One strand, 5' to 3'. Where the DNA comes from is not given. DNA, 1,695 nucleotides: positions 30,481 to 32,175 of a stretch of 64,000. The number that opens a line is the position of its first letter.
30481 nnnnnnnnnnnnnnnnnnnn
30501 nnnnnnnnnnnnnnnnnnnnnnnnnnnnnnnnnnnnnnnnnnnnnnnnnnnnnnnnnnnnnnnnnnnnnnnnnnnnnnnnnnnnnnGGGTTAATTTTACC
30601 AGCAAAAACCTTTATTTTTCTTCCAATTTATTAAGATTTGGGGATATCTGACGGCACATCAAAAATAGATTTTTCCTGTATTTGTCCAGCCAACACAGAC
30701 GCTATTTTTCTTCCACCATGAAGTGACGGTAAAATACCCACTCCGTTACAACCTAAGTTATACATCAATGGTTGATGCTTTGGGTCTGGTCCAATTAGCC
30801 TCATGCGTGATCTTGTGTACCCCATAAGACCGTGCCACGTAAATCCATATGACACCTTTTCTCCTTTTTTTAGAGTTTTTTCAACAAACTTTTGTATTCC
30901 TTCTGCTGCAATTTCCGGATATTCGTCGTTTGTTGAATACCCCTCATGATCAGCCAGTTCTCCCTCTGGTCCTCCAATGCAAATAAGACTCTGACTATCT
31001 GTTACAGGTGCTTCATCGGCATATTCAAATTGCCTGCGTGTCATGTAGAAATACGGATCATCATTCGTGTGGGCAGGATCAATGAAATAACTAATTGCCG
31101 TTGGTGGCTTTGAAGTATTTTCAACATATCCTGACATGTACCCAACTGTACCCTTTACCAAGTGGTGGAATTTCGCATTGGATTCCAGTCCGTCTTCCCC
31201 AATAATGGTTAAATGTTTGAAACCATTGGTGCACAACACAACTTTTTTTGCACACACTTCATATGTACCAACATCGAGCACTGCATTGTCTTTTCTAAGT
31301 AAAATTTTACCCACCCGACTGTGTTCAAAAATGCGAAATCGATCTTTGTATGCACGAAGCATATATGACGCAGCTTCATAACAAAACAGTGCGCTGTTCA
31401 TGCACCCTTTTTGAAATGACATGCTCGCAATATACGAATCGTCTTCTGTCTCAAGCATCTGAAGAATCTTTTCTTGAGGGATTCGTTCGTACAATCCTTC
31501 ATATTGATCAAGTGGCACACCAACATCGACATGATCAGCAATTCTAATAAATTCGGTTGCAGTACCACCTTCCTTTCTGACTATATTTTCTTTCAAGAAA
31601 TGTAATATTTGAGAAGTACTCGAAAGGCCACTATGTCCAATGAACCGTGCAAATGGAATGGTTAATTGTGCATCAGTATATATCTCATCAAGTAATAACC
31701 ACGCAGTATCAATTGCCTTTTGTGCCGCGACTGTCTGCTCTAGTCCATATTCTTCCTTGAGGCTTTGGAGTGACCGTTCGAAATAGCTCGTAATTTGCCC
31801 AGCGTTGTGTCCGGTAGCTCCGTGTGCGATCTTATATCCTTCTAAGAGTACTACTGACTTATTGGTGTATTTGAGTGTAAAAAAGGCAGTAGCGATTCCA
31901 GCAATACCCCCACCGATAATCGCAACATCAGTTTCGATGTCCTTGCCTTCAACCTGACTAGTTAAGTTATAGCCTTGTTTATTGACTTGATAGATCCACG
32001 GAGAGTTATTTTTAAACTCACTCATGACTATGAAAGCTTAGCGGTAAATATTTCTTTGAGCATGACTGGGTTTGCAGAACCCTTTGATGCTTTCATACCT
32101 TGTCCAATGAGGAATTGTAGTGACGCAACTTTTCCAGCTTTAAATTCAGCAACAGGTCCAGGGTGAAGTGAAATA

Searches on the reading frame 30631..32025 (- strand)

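Call 92: search_protein_families(library=pfam, proteins=[window:30631-32025:-], max_evalue=0.00001)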
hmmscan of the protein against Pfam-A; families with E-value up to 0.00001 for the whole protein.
window:30631-32025:- (464 aa): 1 family
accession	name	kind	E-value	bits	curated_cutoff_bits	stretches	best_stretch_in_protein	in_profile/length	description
PF01266.30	DAO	-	6.9e-27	95.3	27.9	1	33-442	1-351/353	FAD dependent oxidoreductase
